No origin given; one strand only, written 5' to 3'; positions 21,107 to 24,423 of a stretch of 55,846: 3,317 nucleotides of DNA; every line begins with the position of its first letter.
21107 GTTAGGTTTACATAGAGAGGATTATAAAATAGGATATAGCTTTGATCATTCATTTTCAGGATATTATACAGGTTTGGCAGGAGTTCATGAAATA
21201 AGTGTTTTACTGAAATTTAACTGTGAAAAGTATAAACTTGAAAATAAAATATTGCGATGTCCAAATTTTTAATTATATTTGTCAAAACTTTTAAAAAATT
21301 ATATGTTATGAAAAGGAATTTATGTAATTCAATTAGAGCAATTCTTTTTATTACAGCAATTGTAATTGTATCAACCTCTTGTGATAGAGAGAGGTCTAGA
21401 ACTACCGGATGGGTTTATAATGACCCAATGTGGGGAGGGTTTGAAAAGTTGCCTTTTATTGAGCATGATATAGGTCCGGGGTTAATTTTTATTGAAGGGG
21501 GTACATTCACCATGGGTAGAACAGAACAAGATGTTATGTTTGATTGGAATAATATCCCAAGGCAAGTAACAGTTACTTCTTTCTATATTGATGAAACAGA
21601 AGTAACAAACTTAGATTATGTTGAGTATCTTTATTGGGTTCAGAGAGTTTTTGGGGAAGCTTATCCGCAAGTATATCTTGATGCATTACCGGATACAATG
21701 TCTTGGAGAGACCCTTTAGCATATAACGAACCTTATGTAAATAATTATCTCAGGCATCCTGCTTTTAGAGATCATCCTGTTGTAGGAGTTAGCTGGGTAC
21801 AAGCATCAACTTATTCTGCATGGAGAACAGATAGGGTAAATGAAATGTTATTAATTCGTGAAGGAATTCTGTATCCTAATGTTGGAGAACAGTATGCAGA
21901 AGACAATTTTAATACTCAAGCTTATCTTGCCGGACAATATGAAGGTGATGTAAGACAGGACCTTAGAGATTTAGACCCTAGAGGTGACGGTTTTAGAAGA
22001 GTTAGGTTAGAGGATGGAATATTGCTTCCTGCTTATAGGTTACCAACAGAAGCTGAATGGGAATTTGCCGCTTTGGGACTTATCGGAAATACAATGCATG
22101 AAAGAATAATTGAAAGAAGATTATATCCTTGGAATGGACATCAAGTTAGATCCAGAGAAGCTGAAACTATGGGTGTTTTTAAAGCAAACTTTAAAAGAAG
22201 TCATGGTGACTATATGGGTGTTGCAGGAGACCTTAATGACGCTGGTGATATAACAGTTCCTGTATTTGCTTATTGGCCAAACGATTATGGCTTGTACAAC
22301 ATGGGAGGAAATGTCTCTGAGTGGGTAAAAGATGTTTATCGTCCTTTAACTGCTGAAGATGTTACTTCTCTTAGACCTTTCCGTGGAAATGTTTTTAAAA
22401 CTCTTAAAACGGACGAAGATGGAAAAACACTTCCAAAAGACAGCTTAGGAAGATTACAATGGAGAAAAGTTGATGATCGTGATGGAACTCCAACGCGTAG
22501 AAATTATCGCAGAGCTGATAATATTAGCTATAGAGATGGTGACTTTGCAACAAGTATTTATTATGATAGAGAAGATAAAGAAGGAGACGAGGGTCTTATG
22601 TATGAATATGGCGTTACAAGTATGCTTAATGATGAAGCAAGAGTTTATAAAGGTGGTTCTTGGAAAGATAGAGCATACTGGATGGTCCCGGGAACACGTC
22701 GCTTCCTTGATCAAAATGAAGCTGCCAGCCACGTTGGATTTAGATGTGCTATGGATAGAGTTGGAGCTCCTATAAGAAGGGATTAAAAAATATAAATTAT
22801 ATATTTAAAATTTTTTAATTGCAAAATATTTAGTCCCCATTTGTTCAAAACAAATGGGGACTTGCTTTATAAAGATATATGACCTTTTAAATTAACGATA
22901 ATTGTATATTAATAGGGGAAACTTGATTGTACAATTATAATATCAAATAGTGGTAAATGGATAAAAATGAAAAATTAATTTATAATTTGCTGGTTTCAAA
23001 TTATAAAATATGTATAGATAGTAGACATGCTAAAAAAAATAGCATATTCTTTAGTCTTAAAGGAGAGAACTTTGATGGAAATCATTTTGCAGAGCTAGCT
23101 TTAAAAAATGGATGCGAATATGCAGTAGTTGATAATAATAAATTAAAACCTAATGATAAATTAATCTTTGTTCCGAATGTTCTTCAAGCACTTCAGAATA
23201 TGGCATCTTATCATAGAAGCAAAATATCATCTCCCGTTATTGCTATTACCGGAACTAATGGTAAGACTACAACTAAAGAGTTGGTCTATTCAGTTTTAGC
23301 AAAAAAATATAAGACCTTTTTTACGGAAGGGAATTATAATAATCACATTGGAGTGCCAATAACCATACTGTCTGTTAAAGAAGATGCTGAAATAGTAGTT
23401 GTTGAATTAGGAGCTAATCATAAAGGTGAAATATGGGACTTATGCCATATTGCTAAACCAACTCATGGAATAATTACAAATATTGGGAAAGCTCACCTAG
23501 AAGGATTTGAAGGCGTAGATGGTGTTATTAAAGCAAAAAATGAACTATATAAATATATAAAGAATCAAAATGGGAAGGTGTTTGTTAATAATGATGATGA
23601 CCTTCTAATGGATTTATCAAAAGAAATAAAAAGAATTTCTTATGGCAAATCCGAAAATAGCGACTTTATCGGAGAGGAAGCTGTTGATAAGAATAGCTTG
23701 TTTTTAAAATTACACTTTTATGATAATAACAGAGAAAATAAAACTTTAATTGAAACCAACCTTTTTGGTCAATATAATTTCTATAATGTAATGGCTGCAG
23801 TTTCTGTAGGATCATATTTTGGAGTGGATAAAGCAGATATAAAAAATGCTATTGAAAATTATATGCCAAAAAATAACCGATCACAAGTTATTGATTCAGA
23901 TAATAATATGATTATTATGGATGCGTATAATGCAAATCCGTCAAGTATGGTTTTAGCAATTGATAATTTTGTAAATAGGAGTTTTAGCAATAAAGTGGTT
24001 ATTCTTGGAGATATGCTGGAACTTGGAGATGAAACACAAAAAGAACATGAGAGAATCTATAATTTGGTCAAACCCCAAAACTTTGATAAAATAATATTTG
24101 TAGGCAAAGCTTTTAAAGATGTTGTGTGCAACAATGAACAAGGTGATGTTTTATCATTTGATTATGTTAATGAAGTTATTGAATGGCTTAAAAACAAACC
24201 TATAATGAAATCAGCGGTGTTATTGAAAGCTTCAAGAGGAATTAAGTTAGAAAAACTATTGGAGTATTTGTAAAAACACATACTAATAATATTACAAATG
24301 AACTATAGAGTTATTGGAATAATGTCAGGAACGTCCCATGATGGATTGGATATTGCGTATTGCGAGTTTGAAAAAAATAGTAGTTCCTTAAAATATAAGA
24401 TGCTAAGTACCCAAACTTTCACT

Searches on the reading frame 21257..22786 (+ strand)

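Call 68: search_protein_families(library=pfam, proteins=[window:21257-22786:+], max_evalue=0.0001)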
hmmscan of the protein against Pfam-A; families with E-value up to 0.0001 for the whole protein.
window:21257-22786:+ (509 aa): 1 family
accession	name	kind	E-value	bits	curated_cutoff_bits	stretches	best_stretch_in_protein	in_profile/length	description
PF03781.23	FGE-sulfatase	-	1e-40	140.4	23.3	1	74-363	3-195/255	Sulfatase-modifying factor enzyme 1-like domain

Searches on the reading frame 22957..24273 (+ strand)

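Call 68: search_protein_families(library=pfam, proteins=[window:22957-24273:+], max_evalue=0.0001)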
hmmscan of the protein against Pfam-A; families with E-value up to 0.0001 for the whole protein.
window:22957-24273:+ (438 aa): 3 families
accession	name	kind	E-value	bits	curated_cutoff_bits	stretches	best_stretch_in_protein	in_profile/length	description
PF08245.18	Mur_ligase_M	-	1.6e-42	146.2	24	1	97-284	1-199/200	Mur ligase middle domain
PF02875.26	Mur_ligase_C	-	1.2e-12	49.2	28.4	1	308-425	2-125/127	Mur ligase, glutamate ligase domain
PF01225.30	Mur_ligase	-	5.4e-05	23.9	21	0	18-84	5-92/95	Mur ligase family, catalytic domain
